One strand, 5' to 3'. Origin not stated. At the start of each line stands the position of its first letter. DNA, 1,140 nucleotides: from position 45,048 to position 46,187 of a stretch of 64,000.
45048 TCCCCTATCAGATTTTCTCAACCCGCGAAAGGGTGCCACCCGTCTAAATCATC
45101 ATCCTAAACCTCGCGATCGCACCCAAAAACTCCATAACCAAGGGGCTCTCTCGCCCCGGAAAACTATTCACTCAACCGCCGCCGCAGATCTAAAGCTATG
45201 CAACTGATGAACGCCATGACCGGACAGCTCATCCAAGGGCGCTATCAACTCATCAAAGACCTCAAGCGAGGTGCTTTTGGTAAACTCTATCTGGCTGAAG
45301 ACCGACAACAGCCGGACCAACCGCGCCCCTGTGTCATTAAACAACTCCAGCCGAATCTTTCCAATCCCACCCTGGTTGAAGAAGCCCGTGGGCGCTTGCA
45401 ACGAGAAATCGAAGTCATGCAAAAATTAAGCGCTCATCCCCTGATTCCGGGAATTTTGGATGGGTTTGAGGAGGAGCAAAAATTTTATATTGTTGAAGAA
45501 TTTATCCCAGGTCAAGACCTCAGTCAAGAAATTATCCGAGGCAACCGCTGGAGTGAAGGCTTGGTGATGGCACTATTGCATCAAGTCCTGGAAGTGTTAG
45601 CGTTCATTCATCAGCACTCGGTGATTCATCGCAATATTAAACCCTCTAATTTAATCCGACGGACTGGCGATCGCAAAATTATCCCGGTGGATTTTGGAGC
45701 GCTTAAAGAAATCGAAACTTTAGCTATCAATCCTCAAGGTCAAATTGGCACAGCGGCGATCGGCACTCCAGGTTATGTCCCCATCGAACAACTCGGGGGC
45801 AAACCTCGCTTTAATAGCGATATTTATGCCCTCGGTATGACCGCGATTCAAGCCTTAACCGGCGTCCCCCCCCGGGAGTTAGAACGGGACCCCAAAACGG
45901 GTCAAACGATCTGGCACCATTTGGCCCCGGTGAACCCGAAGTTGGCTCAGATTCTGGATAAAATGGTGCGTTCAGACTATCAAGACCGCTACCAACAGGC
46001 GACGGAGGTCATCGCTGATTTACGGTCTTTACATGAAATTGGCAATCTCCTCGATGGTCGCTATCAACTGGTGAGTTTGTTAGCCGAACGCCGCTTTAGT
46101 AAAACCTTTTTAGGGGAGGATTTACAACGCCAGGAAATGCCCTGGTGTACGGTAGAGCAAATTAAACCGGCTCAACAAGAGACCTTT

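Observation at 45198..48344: Receptor-like protein with two tandem degenerate kinase domains, a TM helix and a long TPR array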

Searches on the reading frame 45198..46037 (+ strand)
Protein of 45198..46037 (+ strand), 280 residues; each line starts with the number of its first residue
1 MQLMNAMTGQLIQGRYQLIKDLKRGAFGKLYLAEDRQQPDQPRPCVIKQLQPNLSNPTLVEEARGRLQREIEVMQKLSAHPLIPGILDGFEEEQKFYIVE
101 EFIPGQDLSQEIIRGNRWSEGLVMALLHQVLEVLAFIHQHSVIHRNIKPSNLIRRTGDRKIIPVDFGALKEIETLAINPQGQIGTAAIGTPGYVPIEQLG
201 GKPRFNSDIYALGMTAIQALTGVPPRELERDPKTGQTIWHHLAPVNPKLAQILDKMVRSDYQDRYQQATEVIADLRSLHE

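Call 5: search_solved_structures(query=window:45198-46037:+, show_alignments=3)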
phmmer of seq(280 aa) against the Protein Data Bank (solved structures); distinct sequences matched with E-value up to 0.001: 1650 (the best 60 are shown).
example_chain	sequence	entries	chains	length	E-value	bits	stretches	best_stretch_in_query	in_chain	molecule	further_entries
4fg7_A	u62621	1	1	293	1.8e-21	80.2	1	16-236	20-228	Calcium/calmodulin-dependent protein kinase type 1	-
4fg8_A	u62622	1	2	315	2.2e-21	79.9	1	17-236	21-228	Calcium/calmodulin-dependent protein kinase type 1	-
4fg9_A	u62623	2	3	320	2.2e-21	79.8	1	17-236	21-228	Calcium/calmodulin-dependent protein kinase type 1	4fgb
1a06_A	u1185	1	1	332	2.7e-21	79.6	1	17-236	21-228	CALCIUM/CALMODULIN-DEPENDENT PROTEIN KINASE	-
9ruk_A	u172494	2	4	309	4e-21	79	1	8-244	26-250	Serine/threonine-protein kinase StkP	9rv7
9ruj_A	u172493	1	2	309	4.4e-21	78.8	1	8-244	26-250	Serine/threonine-protein kinase StkP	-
3dxn_A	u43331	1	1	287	5.9e-21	78.4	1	11-231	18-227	Calmodulin-like domain protein kinase isoform 3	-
9ru3_A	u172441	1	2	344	6.7e-21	78.3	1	8-243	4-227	Serine/threonine-protein kinase StkP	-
3hzt_A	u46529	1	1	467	4.7e-20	75.5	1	13-230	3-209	Calcium-dependent protein kinase 3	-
3lij_A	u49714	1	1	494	5.9e-20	75.2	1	11-230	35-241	Calcium/calmodulin dependent protein kinase with a kinase domain and 4 calmodulin like EF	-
9p6a_A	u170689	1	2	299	9.1e-20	74.5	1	16-253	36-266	Mitogen-activated protein kinase kinase kinase 2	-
6qp5_A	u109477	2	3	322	1.5e-19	73.9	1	22-236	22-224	Calcium/calmodulin-dependent protein kinase type 1D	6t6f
3ma6_A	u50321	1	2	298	1.6e-19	73.8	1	11-226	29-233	Calmodulin-domain protein kinase 1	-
2jc6_A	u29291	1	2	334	1.7e-19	73.7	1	22-236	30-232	CALCIUM/CALMODULIN-DEPENDENT PROTEIN KINASE TYPE 1D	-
3dfa_A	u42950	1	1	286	2.1e-19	73.4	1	14-225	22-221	Calcium-dependent protein kinase cgd3_920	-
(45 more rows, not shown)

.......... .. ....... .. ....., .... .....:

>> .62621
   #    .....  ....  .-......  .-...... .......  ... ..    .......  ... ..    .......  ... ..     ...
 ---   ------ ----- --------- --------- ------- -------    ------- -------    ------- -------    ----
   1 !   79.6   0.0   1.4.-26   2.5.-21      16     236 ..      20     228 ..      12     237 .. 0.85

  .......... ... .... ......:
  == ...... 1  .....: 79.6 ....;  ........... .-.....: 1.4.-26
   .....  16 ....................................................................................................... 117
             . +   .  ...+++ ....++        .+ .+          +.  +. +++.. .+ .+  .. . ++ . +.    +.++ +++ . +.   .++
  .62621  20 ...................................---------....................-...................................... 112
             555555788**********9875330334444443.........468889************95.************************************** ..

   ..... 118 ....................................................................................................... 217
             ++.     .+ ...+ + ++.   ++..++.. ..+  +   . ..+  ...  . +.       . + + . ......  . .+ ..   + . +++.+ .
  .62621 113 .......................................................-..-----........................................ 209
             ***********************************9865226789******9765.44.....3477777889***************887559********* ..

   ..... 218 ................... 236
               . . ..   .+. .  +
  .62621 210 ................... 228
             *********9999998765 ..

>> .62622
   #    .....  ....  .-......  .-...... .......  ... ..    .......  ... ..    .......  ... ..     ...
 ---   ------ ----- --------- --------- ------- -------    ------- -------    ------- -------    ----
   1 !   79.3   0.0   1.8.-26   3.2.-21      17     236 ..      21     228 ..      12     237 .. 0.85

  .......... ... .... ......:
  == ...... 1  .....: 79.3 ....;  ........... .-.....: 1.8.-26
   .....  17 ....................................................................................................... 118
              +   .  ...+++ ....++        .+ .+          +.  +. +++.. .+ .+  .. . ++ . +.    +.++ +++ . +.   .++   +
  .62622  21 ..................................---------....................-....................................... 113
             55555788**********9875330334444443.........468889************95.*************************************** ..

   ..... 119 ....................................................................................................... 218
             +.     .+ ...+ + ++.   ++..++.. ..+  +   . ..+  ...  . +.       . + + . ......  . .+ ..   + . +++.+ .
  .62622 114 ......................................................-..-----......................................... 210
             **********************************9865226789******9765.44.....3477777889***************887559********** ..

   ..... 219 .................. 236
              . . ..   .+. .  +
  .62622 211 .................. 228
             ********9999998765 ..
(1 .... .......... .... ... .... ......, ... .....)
